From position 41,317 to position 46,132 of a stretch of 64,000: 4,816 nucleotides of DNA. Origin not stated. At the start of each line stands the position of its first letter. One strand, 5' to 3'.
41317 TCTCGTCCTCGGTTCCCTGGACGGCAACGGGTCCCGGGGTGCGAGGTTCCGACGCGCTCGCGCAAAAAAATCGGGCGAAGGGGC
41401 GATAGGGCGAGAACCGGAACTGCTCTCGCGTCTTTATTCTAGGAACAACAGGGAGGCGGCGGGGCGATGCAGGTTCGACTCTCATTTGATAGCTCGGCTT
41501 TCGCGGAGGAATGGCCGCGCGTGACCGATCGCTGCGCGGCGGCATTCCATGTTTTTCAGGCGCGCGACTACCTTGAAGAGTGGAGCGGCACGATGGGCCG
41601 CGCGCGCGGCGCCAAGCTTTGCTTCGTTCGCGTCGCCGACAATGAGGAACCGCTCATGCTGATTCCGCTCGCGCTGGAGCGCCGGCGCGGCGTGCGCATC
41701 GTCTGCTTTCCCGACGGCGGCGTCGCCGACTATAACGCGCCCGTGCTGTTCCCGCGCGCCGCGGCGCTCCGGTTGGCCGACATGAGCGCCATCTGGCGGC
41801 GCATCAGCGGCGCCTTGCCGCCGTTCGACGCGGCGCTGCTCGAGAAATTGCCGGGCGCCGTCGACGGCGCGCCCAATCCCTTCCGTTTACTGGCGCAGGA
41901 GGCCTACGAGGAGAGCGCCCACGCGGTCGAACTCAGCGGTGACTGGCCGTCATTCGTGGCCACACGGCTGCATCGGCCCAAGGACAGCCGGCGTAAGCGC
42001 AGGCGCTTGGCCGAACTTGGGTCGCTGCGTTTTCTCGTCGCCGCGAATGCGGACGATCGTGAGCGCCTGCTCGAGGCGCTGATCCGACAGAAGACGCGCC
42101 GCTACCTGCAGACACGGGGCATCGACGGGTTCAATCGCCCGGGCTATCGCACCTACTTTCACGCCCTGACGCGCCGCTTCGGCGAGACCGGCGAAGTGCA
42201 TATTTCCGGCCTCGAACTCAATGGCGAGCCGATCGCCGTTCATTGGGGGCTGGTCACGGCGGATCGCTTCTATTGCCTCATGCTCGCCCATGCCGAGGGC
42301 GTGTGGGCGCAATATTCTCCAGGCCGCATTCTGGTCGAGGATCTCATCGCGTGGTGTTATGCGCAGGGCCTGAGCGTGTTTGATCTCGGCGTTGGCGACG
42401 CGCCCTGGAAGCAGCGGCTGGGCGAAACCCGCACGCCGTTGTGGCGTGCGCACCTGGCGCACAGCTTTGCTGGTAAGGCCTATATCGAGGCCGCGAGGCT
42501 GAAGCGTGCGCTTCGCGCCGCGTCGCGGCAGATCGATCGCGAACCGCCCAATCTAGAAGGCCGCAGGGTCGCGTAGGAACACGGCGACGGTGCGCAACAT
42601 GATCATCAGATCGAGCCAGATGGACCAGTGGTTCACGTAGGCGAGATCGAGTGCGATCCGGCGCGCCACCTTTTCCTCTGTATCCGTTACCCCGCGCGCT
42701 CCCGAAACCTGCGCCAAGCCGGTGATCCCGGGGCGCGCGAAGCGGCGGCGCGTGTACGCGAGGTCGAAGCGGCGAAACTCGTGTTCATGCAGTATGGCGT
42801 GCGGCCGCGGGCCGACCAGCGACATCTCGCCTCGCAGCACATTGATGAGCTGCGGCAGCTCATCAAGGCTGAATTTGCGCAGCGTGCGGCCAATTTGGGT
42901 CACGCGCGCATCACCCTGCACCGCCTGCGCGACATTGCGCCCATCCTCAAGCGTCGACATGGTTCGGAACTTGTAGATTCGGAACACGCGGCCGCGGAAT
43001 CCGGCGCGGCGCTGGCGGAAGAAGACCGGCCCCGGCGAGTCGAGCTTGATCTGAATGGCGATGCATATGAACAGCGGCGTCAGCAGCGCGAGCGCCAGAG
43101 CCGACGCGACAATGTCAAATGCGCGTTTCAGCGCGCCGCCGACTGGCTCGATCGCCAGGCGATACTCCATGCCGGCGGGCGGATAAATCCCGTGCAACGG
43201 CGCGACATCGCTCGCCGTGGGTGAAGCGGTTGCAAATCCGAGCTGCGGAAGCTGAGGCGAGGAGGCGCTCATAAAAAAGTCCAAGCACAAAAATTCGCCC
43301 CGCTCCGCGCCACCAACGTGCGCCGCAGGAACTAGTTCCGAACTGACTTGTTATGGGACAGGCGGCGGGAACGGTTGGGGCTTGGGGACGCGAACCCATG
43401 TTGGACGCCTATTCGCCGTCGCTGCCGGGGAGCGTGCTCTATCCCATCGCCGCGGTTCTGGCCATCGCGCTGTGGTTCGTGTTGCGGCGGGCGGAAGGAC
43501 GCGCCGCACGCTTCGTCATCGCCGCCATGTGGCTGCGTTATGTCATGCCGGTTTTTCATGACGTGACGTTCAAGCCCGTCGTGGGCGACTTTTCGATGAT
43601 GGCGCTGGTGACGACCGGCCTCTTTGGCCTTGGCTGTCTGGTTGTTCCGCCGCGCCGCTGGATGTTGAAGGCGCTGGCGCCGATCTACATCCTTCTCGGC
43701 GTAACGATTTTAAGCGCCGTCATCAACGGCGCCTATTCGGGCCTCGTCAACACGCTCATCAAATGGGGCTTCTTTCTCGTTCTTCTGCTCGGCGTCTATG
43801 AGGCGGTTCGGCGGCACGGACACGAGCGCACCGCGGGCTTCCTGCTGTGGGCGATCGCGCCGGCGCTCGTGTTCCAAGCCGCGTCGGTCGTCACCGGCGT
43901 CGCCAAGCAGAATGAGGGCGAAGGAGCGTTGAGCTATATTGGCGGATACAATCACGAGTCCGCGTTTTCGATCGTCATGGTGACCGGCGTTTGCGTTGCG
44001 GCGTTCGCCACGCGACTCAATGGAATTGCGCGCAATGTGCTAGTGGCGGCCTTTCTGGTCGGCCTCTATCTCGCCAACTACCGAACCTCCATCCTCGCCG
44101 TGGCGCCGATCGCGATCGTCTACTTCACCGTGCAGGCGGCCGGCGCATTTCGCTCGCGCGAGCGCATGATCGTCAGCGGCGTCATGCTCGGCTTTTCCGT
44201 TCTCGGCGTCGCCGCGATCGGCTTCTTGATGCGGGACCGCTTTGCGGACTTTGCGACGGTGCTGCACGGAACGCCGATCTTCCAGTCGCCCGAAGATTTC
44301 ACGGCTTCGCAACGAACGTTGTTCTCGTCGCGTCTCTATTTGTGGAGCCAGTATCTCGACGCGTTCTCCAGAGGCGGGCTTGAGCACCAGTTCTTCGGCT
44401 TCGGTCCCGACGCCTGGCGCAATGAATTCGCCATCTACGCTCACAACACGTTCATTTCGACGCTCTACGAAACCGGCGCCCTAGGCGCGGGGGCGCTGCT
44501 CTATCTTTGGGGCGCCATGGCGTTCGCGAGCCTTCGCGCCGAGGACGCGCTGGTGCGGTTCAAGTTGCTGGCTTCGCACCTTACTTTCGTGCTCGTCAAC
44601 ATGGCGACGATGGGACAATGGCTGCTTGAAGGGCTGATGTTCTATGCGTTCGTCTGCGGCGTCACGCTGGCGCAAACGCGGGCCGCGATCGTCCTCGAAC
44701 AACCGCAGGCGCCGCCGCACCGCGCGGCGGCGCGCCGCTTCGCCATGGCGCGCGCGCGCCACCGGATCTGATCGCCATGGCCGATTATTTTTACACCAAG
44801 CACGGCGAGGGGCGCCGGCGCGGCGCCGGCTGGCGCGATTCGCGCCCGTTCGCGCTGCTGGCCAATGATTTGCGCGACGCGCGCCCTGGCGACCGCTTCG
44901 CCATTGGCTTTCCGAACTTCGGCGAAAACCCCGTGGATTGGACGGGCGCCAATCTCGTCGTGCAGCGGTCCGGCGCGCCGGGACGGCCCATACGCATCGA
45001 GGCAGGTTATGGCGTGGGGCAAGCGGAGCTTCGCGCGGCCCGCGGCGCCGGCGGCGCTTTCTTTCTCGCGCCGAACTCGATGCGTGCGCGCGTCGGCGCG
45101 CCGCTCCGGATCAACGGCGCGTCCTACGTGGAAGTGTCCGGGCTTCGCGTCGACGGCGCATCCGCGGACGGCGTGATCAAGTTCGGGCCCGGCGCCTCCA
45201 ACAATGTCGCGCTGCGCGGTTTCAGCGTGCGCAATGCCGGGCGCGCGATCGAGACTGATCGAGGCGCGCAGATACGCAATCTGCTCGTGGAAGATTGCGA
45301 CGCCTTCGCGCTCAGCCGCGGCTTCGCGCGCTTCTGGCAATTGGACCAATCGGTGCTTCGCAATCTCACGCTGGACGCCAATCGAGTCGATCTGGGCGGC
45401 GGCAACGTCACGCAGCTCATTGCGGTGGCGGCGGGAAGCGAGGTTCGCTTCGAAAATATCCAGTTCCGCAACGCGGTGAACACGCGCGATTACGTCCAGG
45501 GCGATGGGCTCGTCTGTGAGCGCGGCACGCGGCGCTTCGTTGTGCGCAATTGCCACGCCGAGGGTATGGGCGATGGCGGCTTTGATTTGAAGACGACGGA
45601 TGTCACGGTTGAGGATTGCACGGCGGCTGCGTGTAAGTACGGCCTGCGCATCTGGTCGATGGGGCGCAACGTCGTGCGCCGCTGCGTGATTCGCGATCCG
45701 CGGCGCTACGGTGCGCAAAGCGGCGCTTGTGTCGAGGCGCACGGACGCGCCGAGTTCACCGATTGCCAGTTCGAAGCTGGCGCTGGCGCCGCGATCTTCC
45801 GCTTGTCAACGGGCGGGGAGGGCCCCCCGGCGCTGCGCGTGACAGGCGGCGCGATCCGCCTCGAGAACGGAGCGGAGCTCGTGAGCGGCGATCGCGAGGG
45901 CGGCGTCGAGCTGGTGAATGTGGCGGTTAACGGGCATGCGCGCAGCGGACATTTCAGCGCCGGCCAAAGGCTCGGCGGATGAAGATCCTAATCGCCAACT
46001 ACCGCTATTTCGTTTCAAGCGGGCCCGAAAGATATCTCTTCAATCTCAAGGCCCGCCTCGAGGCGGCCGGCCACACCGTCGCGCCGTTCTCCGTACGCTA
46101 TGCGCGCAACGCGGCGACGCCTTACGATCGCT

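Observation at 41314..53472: Polysaccharide biosynthesis locus wired to the general stress sigma factor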

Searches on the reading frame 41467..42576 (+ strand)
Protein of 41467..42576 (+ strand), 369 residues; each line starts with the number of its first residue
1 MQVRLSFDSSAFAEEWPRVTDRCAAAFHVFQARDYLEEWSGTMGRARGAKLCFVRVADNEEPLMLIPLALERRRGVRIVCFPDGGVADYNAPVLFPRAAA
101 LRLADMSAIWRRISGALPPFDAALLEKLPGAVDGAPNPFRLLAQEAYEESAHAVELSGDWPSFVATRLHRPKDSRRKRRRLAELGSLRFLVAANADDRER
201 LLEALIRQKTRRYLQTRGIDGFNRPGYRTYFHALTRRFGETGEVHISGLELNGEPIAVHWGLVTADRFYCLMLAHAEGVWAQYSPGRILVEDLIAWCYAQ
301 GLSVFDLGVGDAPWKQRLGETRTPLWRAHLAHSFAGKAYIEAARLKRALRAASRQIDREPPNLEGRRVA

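Call 10: search_protein_families(library=pfam, proteins=[window:41467-42576:+])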
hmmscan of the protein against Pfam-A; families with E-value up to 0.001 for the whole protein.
window:41467-42576:+ (369 aa): 1 family
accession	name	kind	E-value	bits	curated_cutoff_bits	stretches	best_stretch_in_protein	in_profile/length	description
PF13480.13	Acetyltransf_6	-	1.4e-32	113.2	22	1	172-316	5-143/143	Acetyltransferase (GNAT) domain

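Call 61: search_protein_families(library=ncbifam, proteins=[window:41467-42576:+], max_evalue=0.001)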
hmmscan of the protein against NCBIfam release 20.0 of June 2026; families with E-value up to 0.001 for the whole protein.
window:41467-42576:+ (369 aa): 1 family
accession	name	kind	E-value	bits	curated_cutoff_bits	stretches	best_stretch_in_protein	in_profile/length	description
NF047385.1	T4SS_GNAT_BspF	exception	3.8e-06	25.8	775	1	168-294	224-349/428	type IV secretion system effector crotonyl transferase BspF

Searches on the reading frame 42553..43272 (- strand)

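Call 10: search_protein_families(library=pfam, proteins=[window:42553-43272:-])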
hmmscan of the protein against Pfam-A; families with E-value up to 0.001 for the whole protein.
window:42553-43272:- (239 aa): 1 family
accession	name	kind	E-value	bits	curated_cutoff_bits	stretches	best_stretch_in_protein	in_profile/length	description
PF02397.22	Bac_transf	-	4e-66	222.4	27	1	49-233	1-178/179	Bacterial sugar transferase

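Call 61: search_protein_families(library=ncbifam, proteins=[window:42553-43272:-], max_evalue=0.001)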
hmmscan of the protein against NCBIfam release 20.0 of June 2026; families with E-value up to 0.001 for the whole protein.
window:42553-43272:- (239 aa): 10 families
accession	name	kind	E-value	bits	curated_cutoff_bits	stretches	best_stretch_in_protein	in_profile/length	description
TIGR03023.1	WcaJ_sugtrans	equivalog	3.2e-92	310.2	410.75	1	44-239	258-453/453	undecaprenyl-phosphate glucose phosphotransferase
TIGR03025.1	EPS_sugtrans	subfamily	9.7e-88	295.3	295.55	1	41-236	250-442/445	exopolysaccharide biosynthesis polyprenyl glycosylphosphotransferase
NF007518.0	PRK10124.1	equivalog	3.1e-69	233.9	684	1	41-230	266-455/464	undecaprenyl-phosphate glucose phosphotransferase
NF050817.1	PolSacchBiosHfsE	equivalog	8.3e-63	212.7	750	1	47-237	270-464/467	polysaccharide biosynthesis protein HfsE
TIGR03022.1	WbaP_sugtrans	subfamily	2.5e-60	205.1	403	1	46-236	256-453/456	undecaprenyl-phosphate galactose phosphotransferase WbaP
TIGR03013.1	EpsB_2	subfamily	2.7e-52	178.4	393.35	1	47-233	253-437/443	TIGR03013 family XrtA/PEP-CTERM system glycosyltransferase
NF041877.1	EPS_EpsZ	equivalog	2.7e-50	171.4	800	1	41-233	258-453/459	exopolysaccharide biosynthesis polyisoprenyl-phosphate hexose-1-phosphate transferase EpsZ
NF052601.1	undeca_RfbP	equivalog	4.3e-48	163.7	330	1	45-233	41-236/244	undecaprenyl-phosphate galactose phosphotransferase family protein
NF011751.0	PRK15204.1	equivalog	6e-36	124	907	1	48-238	279-475/476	undecaprenyl-phosphate galactose phosphotransferase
NF045514.1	glycotran_HepC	equivalog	4.6e-31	107.8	140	1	46-159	114-213/220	heterocyst development glycosyltransferase HepC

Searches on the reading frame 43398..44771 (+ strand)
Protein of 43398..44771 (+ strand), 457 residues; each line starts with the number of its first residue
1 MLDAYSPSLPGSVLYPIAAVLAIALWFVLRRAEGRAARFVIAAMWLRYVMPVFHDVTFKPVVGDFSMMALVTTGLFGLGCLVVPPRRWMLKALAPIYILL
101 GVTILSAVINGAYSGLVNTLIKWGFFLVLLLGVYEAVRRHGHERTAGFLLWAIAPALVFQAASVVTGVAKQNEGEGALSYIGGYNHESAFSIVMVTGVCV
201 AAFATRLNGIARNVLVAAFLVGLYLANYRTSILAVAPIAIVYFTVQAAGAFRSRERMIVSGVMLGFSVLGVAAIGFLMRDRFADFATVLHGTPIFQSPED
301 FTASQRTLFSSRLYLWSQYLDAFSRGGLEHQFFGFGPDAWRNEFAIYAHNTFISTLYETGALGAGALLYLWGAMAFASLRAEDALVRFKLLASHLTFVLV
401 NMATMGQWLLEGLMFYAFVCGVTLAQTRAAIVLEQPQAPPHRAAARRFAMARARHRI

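Call 10: search_protein_families(library=pfam, proteins=[window:43398-44771:+])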
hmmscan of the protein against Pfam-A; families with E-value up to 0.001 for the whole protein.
window:43398-44771:+ (457 aa): 1 family
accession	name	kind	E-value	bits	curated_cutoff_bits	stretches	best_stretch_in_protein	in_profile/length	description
PF04932.20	Wzy_C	-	1.7e-10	41.3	31.7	1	215-366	2-147/149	O-Antigen ligase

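Call 61: search_protein_families(library=ncbifam, proteins=[window:43398-44771:+], max_evalue=0.001)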
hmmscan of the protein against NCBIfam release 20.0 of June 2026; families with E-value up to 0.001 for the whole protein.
window:43398-44771:+ (457 aa): 0 families

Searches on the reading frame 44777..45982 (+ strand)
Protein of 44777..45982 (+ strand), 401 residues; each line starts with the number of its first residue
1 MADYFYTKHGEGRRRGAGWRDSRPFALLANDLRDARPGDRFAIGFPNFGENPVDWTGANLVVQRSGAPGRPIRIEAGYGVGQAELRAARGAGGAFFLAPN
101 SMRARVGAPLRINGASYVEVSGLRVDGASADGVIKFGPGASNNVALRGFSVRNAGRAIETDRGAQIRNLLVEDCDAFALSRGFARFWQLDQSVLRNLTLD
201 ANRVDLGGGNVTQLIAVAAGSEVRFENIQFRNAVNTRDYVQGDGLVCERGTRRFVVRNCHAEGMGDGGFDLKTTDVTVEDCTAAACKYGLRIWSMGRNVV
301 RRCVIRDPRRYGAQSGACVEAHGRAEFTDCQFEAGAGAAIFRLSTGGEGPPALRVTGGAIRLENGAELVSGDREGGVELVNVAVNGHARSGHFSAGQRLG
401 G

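Call 10: search_protein_families(library=pfam, proteins=[window:44777-45982:+])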
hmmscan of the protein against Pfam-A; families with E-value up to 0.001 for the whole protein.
window:44777-45982:+ (401 aa): 2 families
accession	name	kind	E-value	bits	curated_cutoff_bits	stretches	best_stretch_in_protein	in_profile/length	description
PF13229.12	Beta_helix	-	8.6e-12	45.4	25.9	1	212-341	23-143/158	Right handed beta helix region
PF12708.12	Pect-lyase_RHGA_epim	-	4.3e-09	36.9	27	1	194-306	102-206/213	Rhamnogalacturonase A/epimerase, pectate lyase-like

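Call 61: search_protein_families(library=ncbifam, proteins=[window:44777-45982:+], max_evalue=0.001)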
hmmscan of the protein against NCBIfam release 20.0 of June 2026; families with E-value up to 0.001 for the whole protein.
window:44777-45982:+ (401 aa): 0 families
